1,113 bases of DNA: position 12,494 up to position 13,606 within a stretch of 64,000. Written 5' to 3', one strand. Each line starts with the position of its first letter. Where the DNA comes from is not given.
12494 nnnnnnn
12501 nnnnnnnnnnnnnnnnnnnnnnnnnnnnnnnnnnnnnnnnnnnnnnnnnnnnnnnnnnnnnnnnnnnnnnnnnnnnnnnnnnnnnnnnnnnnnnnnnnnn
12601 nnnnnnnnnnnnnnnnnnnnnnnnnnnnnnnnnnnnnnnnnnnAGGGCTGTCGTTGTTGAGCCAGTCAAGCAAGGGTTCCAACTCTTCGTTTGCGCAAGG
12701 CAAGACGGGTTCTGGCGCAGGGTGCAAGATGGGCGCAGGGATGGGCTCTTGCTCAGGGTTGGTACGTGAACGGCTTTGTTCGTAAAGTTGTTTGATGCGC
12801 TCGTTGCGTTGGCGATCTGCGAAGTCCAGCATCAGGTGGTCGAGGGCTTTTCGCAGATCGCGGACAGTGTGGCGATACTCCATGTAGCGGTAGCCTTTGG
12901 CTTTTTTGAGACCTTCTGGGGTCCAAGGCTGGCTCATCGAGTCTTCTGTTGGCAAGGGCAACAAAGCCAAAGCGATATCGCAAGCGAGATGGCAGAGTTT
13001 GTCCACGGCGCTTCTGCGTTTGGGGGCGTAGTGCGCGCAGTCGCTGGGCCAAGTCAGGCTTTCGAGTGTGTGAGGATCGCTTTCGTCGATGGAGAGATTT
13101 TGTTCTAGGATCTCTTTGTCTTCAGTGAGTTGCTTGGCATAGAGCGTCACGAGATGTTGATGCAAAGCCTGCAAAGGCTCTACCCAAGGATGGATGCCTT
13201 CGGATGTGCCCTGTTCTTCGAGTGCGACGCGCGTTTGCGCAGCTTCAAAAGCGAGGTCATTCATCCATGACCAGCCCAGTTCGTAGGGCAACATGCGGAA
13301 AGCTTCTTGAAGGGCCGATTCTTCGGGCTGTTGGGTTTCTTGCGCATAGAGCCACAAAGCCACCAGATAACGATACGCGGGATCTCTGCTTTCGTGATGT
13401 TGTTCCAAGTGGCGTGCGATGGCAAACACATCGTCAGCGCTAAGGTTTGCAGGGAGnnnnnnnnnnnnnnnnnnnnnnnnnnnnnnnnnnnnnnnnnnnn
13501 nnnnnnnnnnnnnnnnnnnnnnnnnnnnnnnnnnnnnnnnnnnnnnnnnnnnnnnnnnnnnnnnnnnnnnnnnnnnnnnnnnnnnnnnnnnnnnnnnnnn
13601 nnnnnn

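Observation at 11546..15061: Unusual DUF924 / FSH1 serine-hydrolase / RNI-type LRR fusion protein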

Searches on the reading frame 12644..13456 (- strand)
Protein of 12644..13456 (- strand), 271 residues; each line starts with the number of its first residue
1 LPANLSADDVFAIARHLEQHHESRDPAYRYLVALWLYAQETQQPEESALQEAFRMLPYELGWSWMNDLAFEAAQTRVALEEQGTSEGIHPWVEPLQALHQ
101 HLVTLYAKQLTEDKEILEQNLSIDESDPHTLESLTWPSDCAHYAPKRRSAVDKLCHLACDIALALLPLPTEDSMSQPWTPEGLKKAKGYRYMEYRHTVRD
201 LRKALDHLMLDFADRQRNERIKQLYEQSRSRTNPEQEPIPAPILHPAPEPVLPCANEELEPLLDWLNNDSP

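Call 41: predict_structure(alignment_id=A2)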
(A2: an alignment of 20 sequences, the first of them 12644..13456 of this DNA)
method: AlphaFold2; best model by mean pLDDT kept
length: 271 residues; sequences in the alignment: 20
mean_pLDDT: 87.5   pTM: 0.76
mean pLDDT of the five models: 87.5, 85.9, 85.2, 85.3, 83.9
residues with pLDDT >= 90: 164; 70-90: 77; 50-70: 28; < 50: 2
segments of 3 or more residues with pLDDT < 50: none
pLDDT, mean of each block of 10 residues (from residue 1): 77 95 93 94 79 93 96 97 85 97 98 94 80 86 96 97 97 91 96 97 82 70 72 58 77 84 84 56
secondary structure, 60 per line:
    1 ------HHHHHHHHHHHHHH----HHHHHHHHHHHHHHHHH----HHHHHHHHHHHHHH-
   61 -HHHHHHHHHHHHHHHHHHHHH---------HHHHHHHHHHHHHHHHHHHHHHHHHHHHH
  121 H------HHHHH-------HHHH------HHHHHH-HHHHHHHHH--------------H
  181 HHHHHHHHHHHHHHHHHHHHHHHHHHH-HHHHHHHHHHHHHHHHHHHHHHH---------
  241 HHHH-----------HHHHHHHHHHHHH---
elements in order: H7-20 H25-41 H46-59 H62-82 H92-121 H128-132 H140-143 H150-155 H157-165 H180-207 H209-231 H241-244 H256-268

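Call 43: search_protein_representatives(alignment_id=A2)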
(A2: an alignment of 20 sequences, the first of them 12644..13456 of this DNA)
Query: 20 sequences, 256 profile positions. Proteins with E-value up to 0.001 (for the whole library): 330; up to 1e-10: 132; up to 1e-30: 26. The best 150 are listed.
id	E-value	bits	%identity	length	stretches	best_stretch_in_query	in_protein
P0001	8.3e-76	271.6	-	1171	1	2-256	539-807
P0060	1.9e-69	250.7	-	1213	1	2-256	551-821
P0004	1.4e-68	247.9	-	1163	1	2-255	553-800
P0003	8.1e-66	238.8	-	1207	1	4-256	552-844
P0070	1.7e-63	231.2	-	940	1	2-254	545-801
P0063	4.3e-59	216.8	-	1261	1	3-253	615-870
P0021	5.8e-56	206.5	-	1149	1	21-256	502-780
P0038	3.5e-53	197.4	-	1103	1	4-256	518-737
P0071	4.5e-50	187.2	-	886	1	4-252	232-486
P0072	1.3e-45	172.7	-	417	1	10-255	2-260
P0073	1.2e-44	169.4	-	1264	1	4-251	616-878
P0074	6.3e-43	163.8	-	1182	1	4-255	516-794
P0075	4.2e-39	151.3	-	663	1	5-255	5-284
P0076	5.6e-39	150.9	-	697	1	4-255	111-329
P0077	1.1e-38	149.9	-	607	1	47-256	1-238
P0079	8.6e-36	140.5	-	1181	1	29-253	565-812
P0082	1.7e-34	136.2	-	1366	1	4-255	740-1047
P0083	1.3e-33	133.3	-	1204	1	6-254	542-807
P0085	3.4e-33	132.0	-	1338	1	11-254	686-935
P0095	2.4e-26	109.5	-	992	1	5-249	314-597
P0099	6.2e-25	104.9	-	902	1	31-255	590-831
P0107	3.4e-21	92.6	-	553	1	113-256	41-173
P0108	4.0e-21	92.4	-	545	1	116-256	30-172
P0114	1.9e-19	86.9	-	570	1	105-253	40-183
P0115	2.1e-19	86.8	-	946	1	6-254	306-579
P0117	2.5e-19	86.5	-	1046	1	4-254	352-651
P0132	1.8e-17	80.4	-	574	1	81-254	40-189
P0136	8.1e-17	78.3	-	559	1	119-256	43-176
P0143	7.9e-15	71.7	-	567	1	114-253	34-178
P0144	8.3e-15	71.7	-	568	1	89-255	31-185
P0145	8.6e-15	71.6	-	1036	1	4-252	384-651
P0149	2.7e-14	70.0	-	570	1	115-255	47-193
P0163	8.0e-13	65.2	-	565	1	119-255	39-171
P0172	2.5e-12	63.6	-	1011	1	51-254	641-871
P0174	3.1e-12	63.2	-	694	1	4-209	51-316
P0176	3.3e-12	63.1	-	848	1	35-253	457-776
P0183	2.6e-11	60.2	-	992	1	22-255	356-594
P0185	3.3e-11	59.9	-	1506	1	51-253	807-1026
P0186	3.4e-11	59.8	-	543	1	118-252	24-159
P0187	3.5e-11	59.8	-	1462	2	17-206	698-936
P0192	1.3e-10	57.9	-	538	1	116-255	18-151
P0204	1.2e-09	54.8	-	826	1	76-180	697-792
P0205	1.3e-09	54.7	-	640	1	6-189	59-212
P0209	3.2e-09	53.4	-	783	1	8-197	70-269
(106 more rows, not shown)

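Call 44: search_protein_families(library=pfam, proteins=[P0095, P0115, P0117, P0145, P0183, P0209, P0205, P0174, P0114, P0107], max_evalue=0.0001)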
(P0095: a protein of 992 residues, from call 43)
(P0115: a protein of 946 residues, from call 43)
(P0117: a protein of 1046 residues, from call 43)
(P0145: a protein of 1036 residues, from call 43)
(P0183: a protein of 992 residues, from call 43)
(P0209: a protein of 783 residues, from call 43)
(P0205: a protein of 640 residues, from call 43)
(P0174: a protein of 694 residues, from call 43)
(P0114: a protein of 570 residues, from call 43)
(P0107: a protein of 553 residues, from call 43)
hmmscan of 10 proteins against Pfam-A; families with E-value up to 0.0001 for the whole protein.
P0095 (992 aa): 3 families
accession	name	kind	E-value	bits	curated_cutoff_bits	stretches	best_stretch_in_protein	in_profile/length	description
PF03959.19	FSH1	-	2.2e-32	112.9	21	1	13-196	37-200/211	Serine hydrolase (FSH1)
PF13516.12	LRR_6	-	2e-13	49.7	23.4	0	733-755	1-23/24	Leucine Rich repeat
PF11443.14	DUF2828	-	7.4e-05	22.2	29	0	406-507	181-263/405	Domain of unknown function (DUF2828)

P0115 (946 aa): 3 families
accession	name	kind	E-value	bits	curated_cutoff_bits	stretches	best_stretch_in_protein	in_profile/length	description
PF03959.19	FSH1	-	4.5e-39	134.8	21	1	18-212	6-204/211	Serine hydrolase (FSH1)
PF13516.12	LRR_6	-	2.4e-11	43.2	23.4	0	856-877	2-23/24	Leucine Rich repeat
PF02230.22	Abhydrolase_2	-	1.6e-06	28.6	23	1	121-200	109-187/217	Phospholipase/Carboxylesterase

P0117 (1046 aa): 2 families
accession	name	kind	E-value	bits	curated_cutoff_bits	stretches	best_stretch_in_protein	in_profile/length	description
PF03959.19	FSH1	-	5.1e-33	115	21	1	4-216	3-199/211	Serine hydrolase (FSH1)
PF13516.12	LRR_6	-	4.6e-12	45.5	23.4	0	797-816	2-21/24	Leucine Rich repeat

P0145 (1036 aa): 3 families
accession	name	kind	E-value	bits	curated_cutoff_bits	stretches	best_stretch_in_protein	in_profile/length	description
PF03959.19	FSH1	-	6.4e-40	137.5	21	1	79-272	2-201/211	Serine hydrolase (FSH1)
PF13516.12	LRR_6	-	2.9e-11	43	23.4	0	782-803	1-22/24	Leucine Rich repeat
PF06041.17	DUF924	-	1.8e-09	38.5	27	1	15-60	137-177/180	Bacterial protein of unknown function (DUF924)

P0183 (992 aa): 2 families
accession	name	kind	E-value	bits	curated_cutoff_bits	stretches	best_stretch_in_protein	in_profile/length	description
PF03959.19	FSH1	-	1e-37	130.3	21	1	10-218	4-200/211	Serine hydrolase (FSH1)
PF13516.12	LRR_6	-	2e-13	49.7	23.4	0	886-907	2-23/24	Leucine Rich repeat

P0209 (783 aa): 2 families
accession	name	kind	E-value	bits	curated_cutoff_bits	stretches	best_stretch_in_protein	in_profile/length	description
PF25043.1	DUF7788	-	3.2e-53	180.7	27.1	1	386-624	3-219/221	Domain of unknown function (DUF7788)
PF11443.14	DUF2828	-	9e-16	58.2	29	2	191-368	229-393/405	Domain of unknown function (DUF2828)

P0205 (640 aa): 2 families
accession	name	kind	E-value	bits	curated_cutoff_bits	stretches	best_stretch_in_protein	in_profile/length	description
PF25043.1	DUF7788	-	1.8e-39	135.7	27.1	1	384-617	3-219/221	Domain of unknown function (DUF7788)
PF11443.14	DUF2828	-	1.4e-29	103.6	29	1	131-320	203-401/405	Domain of unknown function (DUF2828)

P0174 (694 aa): 2 families
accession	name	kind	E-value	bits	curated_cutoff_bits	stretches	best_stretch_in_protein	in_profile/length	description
PF25043.1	DUF7788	-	6.4e-51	173.2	27.1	1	416-602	2-190/221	Domain of unknown function (DUF7788)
PF11443.14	DUF2828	-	5.8e-21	75.3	29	1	59-333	50-335/405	Domain of unknown function (DUF2828)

P0114 (570 aa): 2 families
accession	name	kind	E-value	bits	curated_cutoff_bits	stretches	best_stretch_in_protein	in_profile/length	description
PF13516.12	LRR_6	-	1.2e-10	41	23.4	0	378-395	7-24/24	Leucine Rich repeat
PF11443.14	DUF2828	-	2.3e-05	23.9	29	1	31-107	201-285/405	Domain of unknown function (DUF2828)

P0107 (553 aa): 1 family
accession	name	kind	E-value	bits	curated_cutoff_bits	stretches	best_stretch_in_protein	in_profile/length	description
PF13516.12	LRR_6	-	1.3e-12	47.2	23.4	0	457-479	1-23/24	Leucine Rich repeat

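Call 45: search_protein_families(library=pfam, proteins=[P0082, P0085, P0185, P0187, P0172, P0176, P0099, P0204], max_evalue=0.0001)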
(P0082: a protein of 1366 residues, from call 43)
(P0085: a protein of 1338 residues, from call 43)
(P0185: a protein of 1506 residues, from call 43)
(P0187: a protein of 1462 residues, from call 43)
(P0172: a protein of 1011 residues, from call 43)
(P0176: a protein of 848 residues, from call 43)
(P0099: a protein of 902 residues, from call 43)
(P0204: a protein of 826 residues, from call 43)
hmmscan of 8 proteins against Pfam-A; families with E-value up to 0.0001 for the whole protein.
P0082 (1366 aa): 3 families
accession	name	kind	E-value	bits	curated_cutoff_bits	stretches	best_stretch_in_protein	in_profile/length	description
PF03959.19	FSH1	-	1.6e-48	165.7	21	1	395-602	3-204/211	Serine hydrolase (FSH1)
PF06041.17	DUF924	-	1.6e-31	110.2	27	1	20-299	1-178/180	Bacterial protein of unknown function (DUF924)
PF13516.12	LRR_6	-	2.6e-08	33.7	23.4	0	1172-1192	1-21/24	Leucine Rich repeat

P0085 (1338 aa): 3 families
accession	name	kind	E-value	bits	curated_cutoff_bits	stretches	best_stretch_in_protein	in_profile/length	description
PF06041.17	DUF924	-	1.9e-40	139.3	27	1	39-266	1-179/180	Bacterial protein of unknown function (DUF924)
PF03959.19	FSH1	-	1.1e-32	113.9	21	1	311-538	4-208/211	Serine hydrolase (FSH1)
PF13516.12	LRR_6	-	1.1e-14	53.6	23.4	0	1127-1146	5-24/24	Leucine Rich repeat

P0185 (1506 aa): 3 families
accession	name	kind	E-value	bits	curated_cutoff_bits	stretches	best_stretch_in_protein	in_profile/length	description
PF06041.17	DUF924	-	5.8e-44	150.8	27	1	13-239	1-178/180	Bacterial protein of unknown function (DUF924)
PF03959.19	FSH1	-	1.3e-30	107.2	21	1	326-577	5-204/211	Serine hydrolase (FSH1)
PF13516.12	LRR_6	-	9.9e-14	50.7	23.4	0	1294-1315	3-24/24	Leucine Rich repeat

P0187 (1462 aa): 3 families
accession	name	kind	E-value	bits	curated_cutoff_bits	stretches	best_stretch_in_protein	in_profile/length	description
PF03959.19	FSH1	-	5.5e-35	121.4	21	1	306-531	4-196/211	Serine hydrolase (FSH1)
PF06041.17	DUF924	-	7.5e-13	49.4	27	1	88-252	35-178/180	Bacterial protein of unknown function (DUF924)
PF13516.12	LRR_6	-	6.9e-10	38.7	23.4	0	1221-1243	2-24/24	Leucine Rich repeat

P0172 (1011 aa): 3 families
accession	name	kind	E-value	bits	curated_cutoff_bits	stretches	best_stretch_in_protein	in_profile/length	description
PF03959.19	FSH1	-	1e-39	136.8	21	1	268-470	3-202/211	Serine hydrolase (FSH1)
PF06041.17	DUF924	-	7.8e-37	127.6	27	1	22-226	1-178/180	Bacterial protein of unknown function (DUF924)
PF11443.14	DUF2828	-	7e-05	22.3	29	1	655-778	195-298/405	Domain of unknown function (DUF2828)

P0176 (848 aa): 1 family
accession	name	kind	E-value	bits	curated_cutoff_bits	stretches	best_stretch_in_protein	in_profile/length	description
PF03959.19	FSH1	-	2.5e-37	129.1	21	1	43-245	5-200/211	Serine hydrolase (FSH1)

P0099 (902 aa): 2 families
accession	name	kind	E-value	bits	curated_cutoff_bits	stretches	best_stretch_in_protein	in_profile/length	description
PF06041.17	DUF924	-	1.2e-42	146.5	27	1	9-203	1-179/180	Bacterial protein of unknown function (DUF924)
PF03959.19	FSH1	-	2.3e-42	145.5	21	1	252-440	5-204/211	Serine hydrolase (FSH1)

P0204 (826 aa): 3 families
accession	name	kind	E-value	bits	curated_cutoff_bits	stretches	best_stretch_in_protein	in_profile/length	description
PF06041.17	DUF924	-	3.1e-47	161.5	27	1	51-239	1-177/180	Bacterial protein of unknown function (DUF924)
PF03959.19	FSH1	-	2.4e-41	142.2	21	1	290-502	4-207/211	Serine hydrolase (FSH1)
PF11443.14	DUF2828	-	3.9e-09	36.3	29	1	690-788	192-281/405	Domain of unknown function (DUF2828)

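Call 48: list_cluster_members(proteins=[P0073, P0074, P0079, P0082, P0083, P0085, P0185, P0187, P0095, P0114])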
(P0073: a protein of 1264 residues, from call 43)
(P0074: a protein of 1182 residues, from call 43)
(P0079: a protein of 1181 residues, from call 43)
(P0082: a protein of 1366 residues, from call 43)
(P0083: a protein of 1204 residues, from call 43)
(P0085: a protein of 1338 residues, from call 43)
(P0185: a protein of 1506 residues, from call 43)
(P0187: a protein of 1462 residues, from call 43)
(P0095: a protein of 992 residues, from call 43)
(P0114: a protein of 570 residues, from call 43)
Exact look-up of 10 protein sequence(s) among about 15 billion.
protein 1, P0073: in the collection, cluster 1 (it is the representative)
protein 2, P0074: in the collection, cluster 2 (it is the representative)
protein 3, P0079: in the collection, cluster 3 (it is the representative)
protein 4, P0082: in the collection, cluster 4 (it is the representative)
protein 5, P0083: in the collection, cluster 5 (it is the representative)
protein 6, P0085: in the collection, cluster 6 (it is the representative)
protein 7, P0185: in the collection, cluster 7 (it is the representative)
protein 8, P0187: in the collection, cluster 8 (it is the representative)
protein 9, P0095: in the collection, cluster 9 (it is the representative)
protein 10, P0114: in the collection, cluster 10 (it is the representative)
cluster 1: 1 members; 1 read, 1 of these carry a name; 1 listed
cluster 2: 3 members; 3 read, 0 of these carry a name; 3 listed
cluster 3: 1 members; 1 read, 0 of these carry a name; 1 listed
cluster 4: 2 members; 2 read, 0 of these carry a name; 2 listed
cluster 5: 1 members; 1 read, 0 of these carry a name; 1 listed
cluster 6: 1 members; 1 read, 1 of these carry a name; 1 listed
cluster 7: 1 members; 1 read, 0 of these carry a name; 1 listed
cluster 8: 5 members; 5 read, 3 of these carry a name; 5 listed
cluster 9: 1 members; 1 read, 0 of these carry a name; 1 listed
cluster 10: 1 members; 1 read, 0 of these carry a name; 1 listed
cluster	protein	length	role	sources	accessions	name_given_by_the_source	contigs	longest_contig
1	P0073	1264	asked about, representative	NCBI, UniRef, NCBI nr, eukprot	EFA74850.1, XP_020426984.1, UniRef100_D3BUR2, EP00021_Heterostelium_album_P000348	hypothetical protein PPL_11884 [Heterostelium album PN500] | Serine hydrolase domain-containing protein n=1 Tax=Heterostelium pallidum (strain ATCC ... | XP_020426984.1 hypothetical protein PPL_11884 [Heterostelium album PN500]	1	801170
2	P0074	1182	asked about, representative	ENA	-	-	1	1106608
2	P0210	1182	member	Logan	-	-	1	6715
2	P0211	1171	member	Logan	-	-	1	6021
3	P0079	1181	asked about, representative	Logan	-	-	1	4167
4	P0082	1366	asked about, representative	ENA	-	-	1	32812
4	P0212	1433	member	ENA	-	-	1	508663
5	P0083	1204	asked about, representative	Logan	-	-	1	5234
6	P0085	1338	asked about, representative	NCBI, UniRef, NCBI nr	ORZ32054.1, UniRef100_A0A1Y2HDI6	hypothetical protein BCR44DRAFT_1515664 [Catenaria anguillulae PL171] | Serine hydrolase domain-containing protein n=1 Tax=Catenaria anguillulae PL171 ...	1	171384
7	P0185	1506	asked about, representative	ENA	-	-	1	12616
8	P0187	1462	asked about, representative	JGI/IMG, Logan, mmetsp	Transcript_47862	Transcript_47862/g.112999 ORF Transcript_47862/g.112999 Transcript_47862/m.112999 ...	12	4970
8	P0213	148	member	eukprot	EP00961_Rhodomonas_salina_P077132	1034399-Rhodomonas_salina.1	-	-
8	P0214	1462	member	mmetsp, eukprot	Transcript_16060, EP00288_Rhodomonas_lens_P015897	Transcript_16060/g.38115 ORF Transcript_16060/g.38115 Transcript_16060/m.38115 ... | CAMPEP_0177704264 /NCGR_PEP_ID=MMETSP0484_2-20121128/8100_1 /TAXON_ID=354590 ...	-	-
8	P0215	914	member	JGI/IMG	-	-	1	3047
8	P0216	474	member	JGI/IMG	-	-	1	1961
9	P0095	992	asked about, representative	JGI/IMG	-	-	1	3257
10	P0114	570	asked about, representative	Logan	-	-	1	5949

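Call 62: list_cluster_members(proteins=[P0107, P0108, P0132, P0136, P0143, P0144, P0149, P0163, P0186, P0192])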
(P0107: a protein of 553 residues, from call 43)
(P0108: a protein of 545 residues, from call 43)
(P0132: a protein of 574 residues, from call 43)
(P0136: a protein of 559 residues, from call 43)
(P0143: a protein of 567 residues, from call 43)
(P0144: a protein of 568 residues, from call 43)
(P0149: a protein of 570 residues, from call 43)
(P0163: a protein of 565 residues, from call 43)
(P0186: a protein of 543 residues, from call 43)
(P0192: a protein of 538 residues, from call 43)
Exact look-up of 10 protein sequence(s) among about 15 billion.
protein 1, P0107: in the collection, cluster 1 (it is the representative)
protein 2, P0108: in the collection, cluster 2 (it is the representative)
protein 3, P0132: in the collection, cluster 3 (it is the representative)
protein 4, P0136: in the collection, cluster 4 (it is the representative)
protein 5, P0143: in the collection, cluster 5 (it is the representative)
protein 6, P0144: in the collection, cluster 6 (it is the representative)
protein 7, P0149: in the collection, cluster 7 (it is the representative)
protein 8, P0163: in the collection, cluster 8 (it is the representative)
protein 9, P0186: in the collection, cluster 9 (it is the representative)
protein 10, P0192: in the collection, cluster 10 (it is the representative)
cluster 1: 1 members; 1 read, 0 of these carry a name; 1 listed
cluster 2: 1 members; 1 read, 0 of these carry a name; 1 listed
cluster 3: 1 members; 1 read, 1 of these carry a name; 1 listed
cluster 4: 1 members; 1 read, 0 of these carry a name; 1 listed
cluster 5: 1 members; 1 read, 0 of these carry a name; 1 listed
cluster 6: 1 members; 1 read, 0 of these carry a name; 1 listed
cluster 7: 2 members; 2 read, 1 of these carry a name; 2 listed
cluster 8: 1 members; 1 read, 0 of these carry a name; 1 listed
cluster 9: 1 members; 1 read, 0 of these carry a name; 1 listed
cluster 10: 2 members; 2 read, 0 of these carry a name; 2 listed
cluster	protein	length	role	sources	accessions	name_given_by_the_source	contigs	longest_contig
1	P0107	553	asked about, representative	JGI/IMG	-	-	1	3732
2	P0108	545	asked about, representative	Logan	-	-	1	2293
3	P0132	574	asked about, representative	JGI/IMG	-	hypothetical protein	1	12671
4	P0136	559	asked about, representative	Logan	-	-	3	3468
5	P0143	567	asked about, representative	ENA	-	-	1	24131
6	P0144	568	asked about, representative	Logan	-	-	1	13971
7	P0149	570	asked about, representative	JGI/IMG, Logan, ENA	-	-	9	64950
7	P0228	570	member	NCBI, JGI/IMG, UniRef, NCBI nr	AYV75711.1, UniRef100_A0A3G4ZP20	MAG: leucine-rich repeat protein [Terrestrivirus sp.] | Leucine-rich repeat protein n=1 Tax=Terrestrivirus sp. TaxID=2487775 ...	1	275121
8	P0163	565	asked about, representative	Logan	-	-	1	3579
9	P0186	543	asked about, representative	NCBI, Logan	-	-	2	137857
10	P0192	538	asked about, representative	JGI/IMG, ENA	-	-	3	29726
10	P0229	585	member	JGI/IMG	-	-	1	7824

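Call 63: search_solved_structures(query=P0174, max_evalue=1)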
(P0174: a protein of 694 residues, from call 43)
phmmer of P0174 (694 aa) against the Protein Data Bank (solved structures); distinct sequences matched with E-value up to 1: 1.
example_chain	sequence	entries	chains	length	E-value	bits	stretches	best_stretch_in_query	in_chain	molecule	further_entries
2yxb_A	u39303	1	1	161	0.35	12.5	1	535-601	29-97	Coenzyme B12-dependent mutase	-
